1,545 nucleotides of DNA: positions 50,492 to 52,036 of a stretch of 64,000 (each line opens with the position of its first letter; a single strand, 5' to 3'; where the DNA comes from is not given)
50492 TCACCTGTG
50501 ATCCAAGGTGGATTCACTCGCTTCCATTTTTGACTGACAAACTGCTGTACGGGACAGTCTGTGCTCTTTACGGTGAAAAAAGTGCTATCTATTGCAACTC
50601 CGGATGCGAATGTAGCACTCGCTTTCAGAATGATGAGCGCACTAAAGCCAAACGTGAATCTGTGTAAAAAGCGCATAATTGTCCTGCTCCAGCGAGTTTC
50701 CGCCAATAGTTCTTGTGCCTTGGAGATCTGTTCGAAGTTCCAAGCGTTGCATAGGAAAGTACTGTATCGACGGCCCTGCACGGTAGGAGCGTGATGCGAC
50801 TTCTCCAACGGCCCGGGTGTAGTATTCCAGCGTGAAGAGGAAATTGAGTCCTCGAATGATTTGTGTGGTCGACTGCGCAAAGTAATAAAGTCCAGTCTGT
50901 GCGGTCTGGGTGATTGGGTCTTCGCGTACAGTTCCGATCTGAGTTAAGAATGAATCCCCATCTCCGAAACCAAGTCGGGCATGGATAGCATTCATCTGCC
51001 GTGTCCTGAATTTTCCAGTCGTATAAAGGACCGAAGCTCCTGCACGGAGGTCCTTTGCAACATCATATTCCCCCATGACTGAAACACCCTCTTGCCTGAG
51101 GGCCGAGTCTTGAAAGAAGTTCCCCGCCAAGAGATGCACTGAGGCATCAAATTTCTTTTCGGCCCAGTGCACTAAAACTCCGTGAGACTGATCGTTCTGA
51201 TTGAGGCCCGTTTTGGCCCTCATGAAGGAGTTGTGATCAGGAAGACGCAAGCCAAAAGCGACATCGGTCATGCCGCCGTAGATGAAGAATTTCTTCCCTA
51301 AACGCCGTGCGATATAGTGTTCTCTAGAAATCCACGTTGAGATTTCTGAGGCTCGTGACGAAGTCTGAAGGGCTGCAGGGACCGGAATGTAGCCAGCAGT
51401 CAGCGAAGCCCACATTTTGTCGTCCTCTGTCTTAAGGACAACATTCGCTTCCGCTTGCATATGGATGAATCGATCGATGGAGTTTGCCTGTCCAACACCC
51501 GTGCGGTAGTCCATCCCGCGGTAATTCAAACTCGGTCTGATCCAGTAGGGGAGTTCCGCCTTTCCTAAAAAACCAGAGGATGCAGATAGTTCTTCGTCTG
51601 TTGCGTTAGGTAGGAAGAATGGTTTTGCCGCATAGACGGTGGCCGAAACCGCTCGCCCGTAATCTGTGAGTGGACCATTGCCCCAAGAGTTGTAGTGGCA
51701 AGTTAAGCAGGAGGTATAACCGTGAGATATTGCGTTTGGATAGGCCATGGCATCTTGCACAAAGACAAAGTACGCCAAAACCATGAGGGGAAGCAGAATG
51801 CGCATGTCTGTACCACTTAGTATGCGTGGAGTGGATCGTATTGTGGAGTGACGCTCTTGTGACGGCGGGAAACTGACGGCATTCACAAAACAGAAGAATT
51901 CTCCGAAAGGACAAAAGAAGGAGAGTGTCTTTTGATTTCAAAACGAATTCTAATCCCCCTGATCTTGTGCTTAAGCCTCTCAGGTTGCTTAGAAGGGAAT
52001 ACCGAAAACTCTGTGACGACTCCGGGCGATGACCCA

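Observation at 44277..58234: Candidate uncharacterised envelope system: 12 contiguous exported proteins with five CxxCH motifs, two barrels and four paralogous lipoproteins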

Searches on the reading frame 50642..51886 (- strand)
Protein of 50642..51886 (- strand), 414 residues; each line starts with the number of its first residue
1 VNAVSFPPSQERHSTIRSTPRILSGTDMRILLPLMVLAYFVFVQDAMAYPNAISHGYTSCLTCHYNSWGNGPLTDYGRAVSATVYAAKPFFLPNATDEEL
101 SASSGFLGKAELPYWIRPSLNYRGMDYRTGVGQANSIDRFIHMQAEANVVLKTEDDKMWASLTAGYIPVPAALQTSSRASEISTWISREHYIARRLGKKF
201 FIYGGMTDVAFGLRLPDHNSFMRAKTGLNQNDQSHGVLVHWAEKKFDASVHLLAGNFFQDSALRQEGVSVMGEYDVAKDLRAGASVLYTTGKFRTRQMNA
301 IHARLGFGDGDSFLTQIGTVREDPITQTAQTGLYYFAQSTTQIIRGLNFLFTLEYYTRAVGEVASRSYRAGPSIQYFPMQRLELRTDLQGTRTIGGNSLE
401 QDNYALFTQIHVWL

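Call 4: search_protein_families(library=pfam, max_evalue=0.1, proteins=[window:50642-51886:-])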
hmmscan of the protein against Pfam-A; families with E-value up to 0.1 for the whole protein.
window:50642-51886:- (414 aa): 0 families

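Call 5: search_protein_families(library=ncbifam, max_evalue=0.1, proteins=[window:50642-51886:-])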
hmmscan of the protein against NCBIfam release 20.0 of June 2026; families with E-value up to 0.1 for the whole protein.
window:50642-51886:- (414 aa): 0 families

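Call 7: find_homologous_proteins(query=window:50642-51808:-)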
Query window:50642-51808:- (388 aa): 460 proteins with E <= 0.001 among 3913 candidates; the best 120 are listed.
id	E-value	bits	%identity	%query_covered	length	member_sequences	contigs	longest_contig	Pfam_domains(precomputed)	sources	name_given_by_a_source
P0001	4.7e-262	887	100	100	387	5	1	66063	-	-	-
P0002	1.2e-233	793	87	100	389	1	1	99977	-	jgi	jgi:hypothetical protein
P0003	3.5e-133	462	52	100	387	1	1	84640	-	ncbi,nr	ncbi:MAG: hypothetical protein JNL01_12935 [Bdellovibrionales bacterium]|nr:hypothetical protein [Bd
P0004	7.9e-129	448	54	98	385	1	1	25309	-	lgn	-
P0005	6.1e-123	429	52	99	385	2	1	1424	-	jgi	-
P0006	1.2e-117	411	50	99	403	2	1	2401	-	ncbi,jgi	jgi:hypothetical protein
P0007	3.6e-115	403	49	99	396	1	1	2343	-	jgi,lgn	jgi:hypothetical protein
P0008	1.5e-114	401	50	96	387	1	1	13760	-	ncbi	-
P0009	1.1e-110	388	47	97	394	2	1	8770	-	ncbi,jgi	jgi:hypothetical protein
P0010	1.8e-109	384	49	95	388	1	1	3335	-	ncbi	-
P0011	2.7e-109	384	46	100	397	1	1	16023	-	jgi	jgi:hypothetical protein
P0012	1.5e-107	378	49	95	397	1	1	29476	-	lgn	-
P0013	3.3e-107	377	49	100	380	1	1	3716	-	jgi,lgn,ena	-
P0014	1.8e-104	368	46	99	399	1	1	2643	-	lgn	-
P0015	2.5e-104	367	46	95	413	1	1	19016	-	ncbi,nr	ncbi:MAG: hypothetical protein KGQ59_00620 [Bdellovibrionales bacterium]|nr:hypothetical protein [Bd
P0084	2.0e-84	302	39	100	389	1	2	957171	-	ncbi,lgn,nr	ncbi:MAG: hypothetical protein H6621_08565 [Halobacteriovoraceae bacterium]|nr:hypothetical protein 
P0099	4.2e-83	298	39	97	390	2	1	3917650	-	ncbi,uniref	ncbi:hypothetical protein ACLSU7_04435 [Bdellovibrio sp. HCB185ZH]|uniref:hypothetical protein n=1 T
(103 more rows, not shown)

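Call 9: find_encoding_contigs(protein=P0099, flank=10000, max_places=2)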
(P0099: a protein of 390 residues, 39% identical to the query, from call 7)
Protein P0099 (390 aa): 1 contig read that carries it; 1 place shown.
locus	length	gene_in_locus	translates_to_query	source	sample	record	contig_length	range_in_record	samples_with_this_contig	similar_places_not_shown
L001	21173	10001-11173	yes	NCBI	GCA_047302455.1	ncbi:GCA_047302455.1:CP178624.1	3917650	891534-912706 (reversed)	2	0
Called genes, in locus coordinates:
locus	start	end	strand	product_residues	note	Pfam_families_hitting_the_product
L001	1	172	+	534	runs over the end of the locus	PF00082:Peptidase_S8, PF02225:PA, PF00082:Peptidase_S8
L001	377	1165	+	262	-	PF00497:SBP_bac_3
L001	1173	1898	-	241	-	PF00849:PseudoU_synth_2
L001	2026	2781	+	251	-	PF01965:DJ-1_PfpI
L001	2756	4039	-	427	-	PF22612:GH113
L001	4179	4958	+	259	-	-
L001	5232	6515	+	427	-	-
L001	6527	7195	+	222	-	-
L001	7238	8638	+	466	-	-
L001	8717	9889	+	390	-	PF13442:Cytochrome_CBB3 (faint)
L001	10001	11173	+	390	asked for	-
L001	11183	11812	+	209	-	-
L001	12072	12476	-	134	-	-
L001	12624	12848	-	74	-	-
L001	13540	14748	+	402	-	-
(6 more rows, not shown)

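Call 10: find_encoding_contigs(protein=P0084, flank=10000, max_places=2)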
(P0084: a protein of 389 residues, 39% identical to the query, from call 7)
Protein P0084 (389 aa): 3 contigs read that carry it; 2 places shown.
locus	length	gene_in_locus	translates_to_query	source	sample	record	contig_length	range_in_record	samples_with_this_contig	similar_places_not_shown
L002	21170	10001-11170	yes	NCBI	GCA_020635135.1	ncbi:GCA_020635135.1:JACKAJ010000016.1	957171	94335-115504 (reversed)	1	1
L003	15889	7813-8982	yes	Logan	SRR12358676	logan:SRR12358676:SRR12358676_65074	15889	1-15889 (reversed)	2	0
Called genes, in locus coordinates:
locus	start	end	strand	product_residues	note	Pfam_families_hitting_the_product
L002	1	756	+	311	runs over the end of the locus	-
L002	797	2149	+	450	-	PF07942:CARME, PF08241:Methyltransf_11 (weak), PF13649:Methyltransf_25 (faint)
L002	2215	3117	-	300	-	-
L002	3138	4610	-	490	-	-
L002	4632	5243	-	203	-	-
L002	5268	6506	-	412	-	-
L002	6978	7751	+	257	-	PF13442:Cytochrome_CBB3 (faint)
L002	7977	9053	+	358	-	PF14376:Haem_bd (faint), PF00034:Cytochrom_C (faint), PF13442:Cytochrome_CBB3 (weak), PF07635:PSCyt1 (faint)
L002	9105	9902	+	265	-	PF13442:Cytochrome_CBB3 (faint), PF07635:PSCyt1 (weak)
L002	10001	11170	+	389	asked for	-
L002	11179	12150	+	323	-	-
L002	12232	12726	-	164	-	-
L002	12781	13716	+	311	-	PF01699:Na_Ca_ex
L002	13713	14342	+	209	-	-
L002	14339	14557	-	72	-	-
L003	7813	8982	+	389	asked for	-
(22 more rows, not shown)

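Call 27: search_solved_structures(query=A2, max_evalue=10)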
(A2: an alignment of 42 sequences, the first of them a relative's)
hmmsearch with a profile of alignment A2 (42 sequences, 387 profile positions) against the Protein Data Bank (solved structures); distinct sequences matched with E-value up to 10: 0.

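Call 29: find_encoding_contigs(protein=P0003, flank=10000, max_places=1)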
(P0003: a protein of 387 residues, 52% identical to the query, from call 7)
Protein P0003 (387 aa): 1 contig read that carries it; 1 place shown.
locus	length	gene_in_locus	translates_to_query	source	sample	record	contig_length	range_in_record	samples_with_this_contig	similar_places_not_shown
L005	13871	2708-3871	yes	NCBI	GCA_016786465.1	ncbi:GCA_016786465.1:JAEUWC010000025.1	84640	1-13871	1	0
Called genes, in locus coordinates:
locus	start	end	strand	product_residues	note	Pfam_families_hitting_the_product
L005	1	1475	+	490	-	?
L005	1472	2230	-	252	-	PF00149:Metallophos, PF12850:Metallophos_2 (weak)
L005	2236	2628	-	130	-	-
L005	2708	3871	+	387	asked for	-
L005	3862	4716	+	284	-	-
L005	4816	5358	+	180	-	-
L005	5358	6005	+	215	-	-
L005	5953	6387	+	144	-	-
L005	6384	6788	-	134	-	-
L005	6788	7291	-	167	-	PF04264:YceI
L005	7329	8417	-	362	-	PF13442:Cytochrome_CBB3 (faint)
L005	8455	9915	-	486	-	-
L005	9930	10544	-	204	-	-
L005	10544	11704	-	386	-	-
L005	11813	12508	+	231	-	-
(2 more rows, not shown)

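Call 30: find_encoding_contigs(protein=P0002, flank=10000, max_places=1)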
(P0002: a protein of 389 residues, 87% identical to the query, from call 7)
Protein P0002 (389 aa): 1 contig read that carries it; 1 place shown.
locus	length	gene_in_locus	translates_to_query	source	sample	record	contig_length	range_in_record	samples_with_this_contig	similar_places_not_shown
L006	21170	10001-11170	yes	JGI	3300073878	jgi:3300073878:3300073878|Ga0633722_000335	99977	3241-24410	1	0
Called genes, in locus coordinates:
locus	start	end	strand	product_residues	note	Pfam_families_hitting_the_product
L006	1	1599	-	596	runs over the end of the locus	PF00753:Lactamase_B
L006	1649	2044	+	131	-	PF00226:DnaJ (weak)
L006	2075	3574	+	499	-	PF13541:ChlI, PF01078:Mg_chelatase, PF13335:Mg_chelatase_C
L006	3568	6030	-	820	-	-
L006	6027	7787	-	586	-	-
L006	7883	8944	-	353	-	-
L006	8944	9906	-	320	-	-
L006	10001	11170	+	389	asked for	-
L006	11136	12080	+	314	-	-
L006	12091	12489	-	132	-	-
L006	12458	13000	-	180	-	PF04264:YceI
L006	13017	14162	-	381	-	-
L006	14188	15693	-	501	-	-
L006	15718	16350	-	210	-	-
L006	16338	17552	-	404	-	-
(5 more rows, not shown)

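Call 31: find_related_loci(query=A2, collection=genome_contigs, flank=10000)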
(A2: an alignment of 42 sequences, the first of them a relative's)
Query A2 (387 aa) in genome_contigs; peptide patterns used: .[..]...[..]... (x = any residue, [..] = any of these).
196 stretches matched a pattern; 192 encode a relative of the query (tblastn E <= 1e-3); the best 80 are kept; 80 distinct loci.
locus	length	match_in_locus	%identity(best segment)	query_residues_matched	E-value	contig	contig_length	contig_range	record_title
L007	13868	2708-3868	52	1-387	1e-139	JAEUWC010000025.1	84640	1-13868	MAG: Bdellovibrionales bacterium isolate new MAG-397 k141_3789295, whole genome shotgun sequence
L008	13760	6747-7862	50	16-387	2e-119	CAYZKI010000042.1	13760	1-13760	MAG TPA_asm: uncultured Bacteriovoracaceae bacterium isolate binchicken_co276_19 genome assembly, contig: NODE_3825_leng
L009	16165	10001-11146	47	11-387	3e-118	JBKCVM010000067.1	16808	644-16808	MAG: Oligoflexia bacterium isolate samp_2047_semibin_544 samp_2047_2493567, whole genome shotgun sequence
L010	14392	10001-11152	44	1-387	5e-101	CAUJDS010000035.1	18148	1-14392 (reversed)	MAG: Bdellovibrionota bacterium isolate KLAP30 genome assembly, contig: KLAP30_533792, whole genome shotgun sequence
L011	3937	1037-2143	46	17-387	2e-101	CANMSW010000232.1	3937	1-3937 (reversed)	MAG: Bacteriovoracaceae bacterium isolate ZE-Jul18-116 genome assembly, contig: ZE-Jul18-C46304, whole genome shotgun se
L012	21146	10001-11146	43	1-387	2e-97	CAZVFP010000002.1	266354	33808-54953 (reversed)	MAG TPA_asm: uncultured Bacteriovoracaceae bacterium isolate SRP219642_co5_553 genome assembly, contig: NODE_22_length_2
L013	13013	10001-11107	44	19-387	9e-103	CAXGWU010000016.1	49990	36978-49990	MAG TPA_asm: uncultured Oligoflexia bacterium isolate ERR594339_concoct_131 genome assembly, contig: ERZ6778701.827, who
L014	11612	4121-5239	43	19-385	2e-94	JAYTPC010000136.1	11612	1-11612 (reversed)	MAG: Bdellovibrionales bacterium isolate GFS_4320 GFS_4320_135, whole genome shotgun sequence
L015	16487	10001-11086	42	21-387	1e-93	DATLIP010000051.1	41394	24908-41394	MAG TPA_asm: Bdellovibrionota bacterium isolate SMAG_U13672 k141_4718291, whole genome shotgun sequence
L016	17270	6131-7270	40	3-387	2e-93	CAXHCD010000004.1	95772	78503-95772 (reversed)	MAG TPA_asm: uncultured Oligoflexia bacterium isolate SRR12480088_concoct_21 genome assembly, contig: ERZ4874608.35, who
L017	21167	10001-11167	39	1-387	6e-93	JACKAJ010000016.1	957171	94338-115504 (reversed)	MAG: Halobacteriovoraceae bacterium isolate HK-STAS-BDEL-2 HK-STAS-BDEL-2_16, whole genome shotgun sequence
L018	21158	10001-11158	40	4-387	8e-92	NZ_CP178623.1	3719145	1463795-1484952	Bdellovibrio sp. HCB274 chromosome, complete genome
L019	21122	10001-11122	40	19-387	1e-90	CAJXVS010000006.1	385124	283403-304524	MAG TPA_asm: uncultured Halobacteriovorax sp. isolate SRR3933283_bin.4_MetaBAT_v2.12.1_MAG genome assembly, contig: NODE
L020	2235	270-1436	38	2-385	3e-94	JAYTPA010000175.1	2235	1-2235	MAG: Bdellovibrio sp. isolate GFS_4302 GFS_4302_174, whole genome shotgun sequence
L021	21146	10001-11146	40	7-386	3e-90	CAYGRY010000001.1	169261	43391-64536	MAG TPA_asm: uncultured Halobacteriovorax sp. isolate ERP117304_co2_12 genome assembly, contig: NODE_85_length_169261_co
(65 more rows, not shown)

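Call 38: predict_structure(alignment_id=A2)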
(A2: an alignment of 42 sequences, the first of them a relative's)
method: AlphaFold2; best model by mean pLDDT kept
length: 387 residues; sequences in the alignment: 42
mean_pLDDT: 88.8   pTM: 0.83
mean pLDDT of the five models: 88.8, 88.5, 87.4, 87.4, 86.9
residues with pLDDT >= 90: 251; 70-90: 108; 50-70: 19; < 50: 9
segments of 3 or more residues with pLDDT < 50: 15-21
pLDDT, mean of each block of 10 residues (from residue 1): 61 45 59 83 86 88 93 91 93 94 91 91 95 94 85 87 94 95 89 86 83 94 96 92 96 95 95 95 91 94 96 94 96 86 96 94 90 89 94
secondary structure, 60 per line:
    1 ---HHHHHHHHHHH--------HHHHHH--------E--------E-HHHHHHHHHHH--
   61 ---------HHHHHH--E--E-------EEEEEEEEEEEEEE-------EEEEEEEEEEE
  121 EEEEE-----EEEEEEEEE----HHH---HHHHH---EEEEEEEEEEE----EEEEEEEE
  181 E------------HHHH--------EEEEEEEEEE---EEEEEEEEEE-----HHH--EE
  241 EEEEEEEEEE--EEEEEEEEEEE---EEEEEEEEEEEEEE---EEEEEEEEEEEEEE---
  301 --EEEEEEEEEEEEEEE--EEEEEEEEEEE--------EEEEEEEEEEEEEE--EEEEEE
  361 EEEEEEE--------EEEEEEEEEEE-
elements in order: H4-14 H23-28 H48-58 H70-75 E89-102 E110-125 E131-139 H150-154 E158-168 E173-181 H194-197 E206-215 E219-228 E239-250 E253-263 E267-280 E284-297 E303-317 E320-330 E339-352 E355-367 E376-386

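Call 44: fold_search(model_id=the predicted structure, library=pdb)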
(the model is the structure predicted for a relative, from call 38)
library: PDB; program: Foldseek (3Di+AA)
matches with E <= 10: 949; with E <= 0.001: 255
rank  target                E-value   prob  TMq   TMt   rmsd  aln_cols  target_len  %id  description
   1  5oyk                  3.1e-11  1.00  0.58  0.69   5.5       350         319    9  Outer-membrane expressed OmpT of Vibrio cholerae (released 2018-04-25)
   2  8jto                  4.2e-11  1.00  0.61  0.68   5.2       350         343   12  Outer membrane porin of Burkholderia pseudomallei (BpsOmp38) in complex with ceftazidime (released 2024-06-26)
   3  5mdq_A                7.5e-11  1.00  0.55  0.60   6.3       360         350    9  Crystal structure of outer membrane expressed Chitoporin VhChip from Vibrio harveyi (released 2017-12-20)
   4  8wv0_B                9.2e-11  1.00  0.56  0.64   5.4       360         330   11  Outer membrane porin of Burkholderia pseudomallei (BpsOmp38) (released 2024-10-30)
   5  6ehe                  1.4e-10  1.00  0.58  0.73   4.4       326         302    9  OmpTdeltaL8 (loop L8 deletion mutant of OmpT), an outer membrane protein of Vibrio cholerae (released 2018-04-25)
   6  5mdo_A                1.6e-10  1.00  0.54  0.60   6.8       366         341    8  Crystal structure of in vitro folded Chitoporin VhChip from Vibrio harveyi (crystal form I) (released 2017-12-20)
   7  1e54_A                1.7e-10  1.00  0.55  0.64   6.4       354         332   10  Anion-selective porin from Comamonas acidovorans (released 2001-07-12)
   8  6ehf                  1.9e-10  1.00  0.56  0.67   6.8       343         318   10  OmpT (in-vitro folded), an outer membrane protein Vibrio cholerae (trimer form) (released 2018-04-25)
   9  2fgq                  5.2e-10  1.00  0.57  0.66   5.7       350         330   10  High resolution X-ray structure of Omp32 in complex with malate (released 2006-01-31)
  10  6ehd                  5.5e-10  1.00  0.56  0.66   6.5       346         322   10  OmpT (in-vitro folded), an outer membrane protein of Vibrio cholerae (released 2018-04-25)
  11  6ehb_B                5.5e-10  1.00  0.52  0.62   5.9       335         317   10  OmpU, an outer membrane protein, of Vibrio cholerae (released 2018-04-25)
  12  2o4v_A                6.4e-10  1.00  0.59  0.56   5.3       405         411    8  An arginine ladder in OprP mediates phosphate specific transfer across the outer membrane (released 2006-12-26)
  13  7eqm_A                7.1e-10  1.00  0.56  0.64   5.7       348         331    9  Apo Truncated VhChiP (Delta 1-19) (released 2022-08-10)
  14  6ehb_C                7.1e-10  1.00  0.51  0.60   6.2       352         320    8  OmpU, an outer membrane protein, of Vibrio cholerae (released 2018-04-25)
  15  4aui_A                7.9e-10  1.00  0.58  0.72   5.8       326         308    8  STRUCTURE AND FUNCTION OF THE PORB PORIN FROM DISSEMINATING N. GONORRHOEAE (released 2012-10-10)
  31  4rjw                  4.2e-09  1.00  0.58  0.53   6.4       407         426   11  Crystal structure of Pseudomonas aeruginosa OprO (released 2015-10-21)
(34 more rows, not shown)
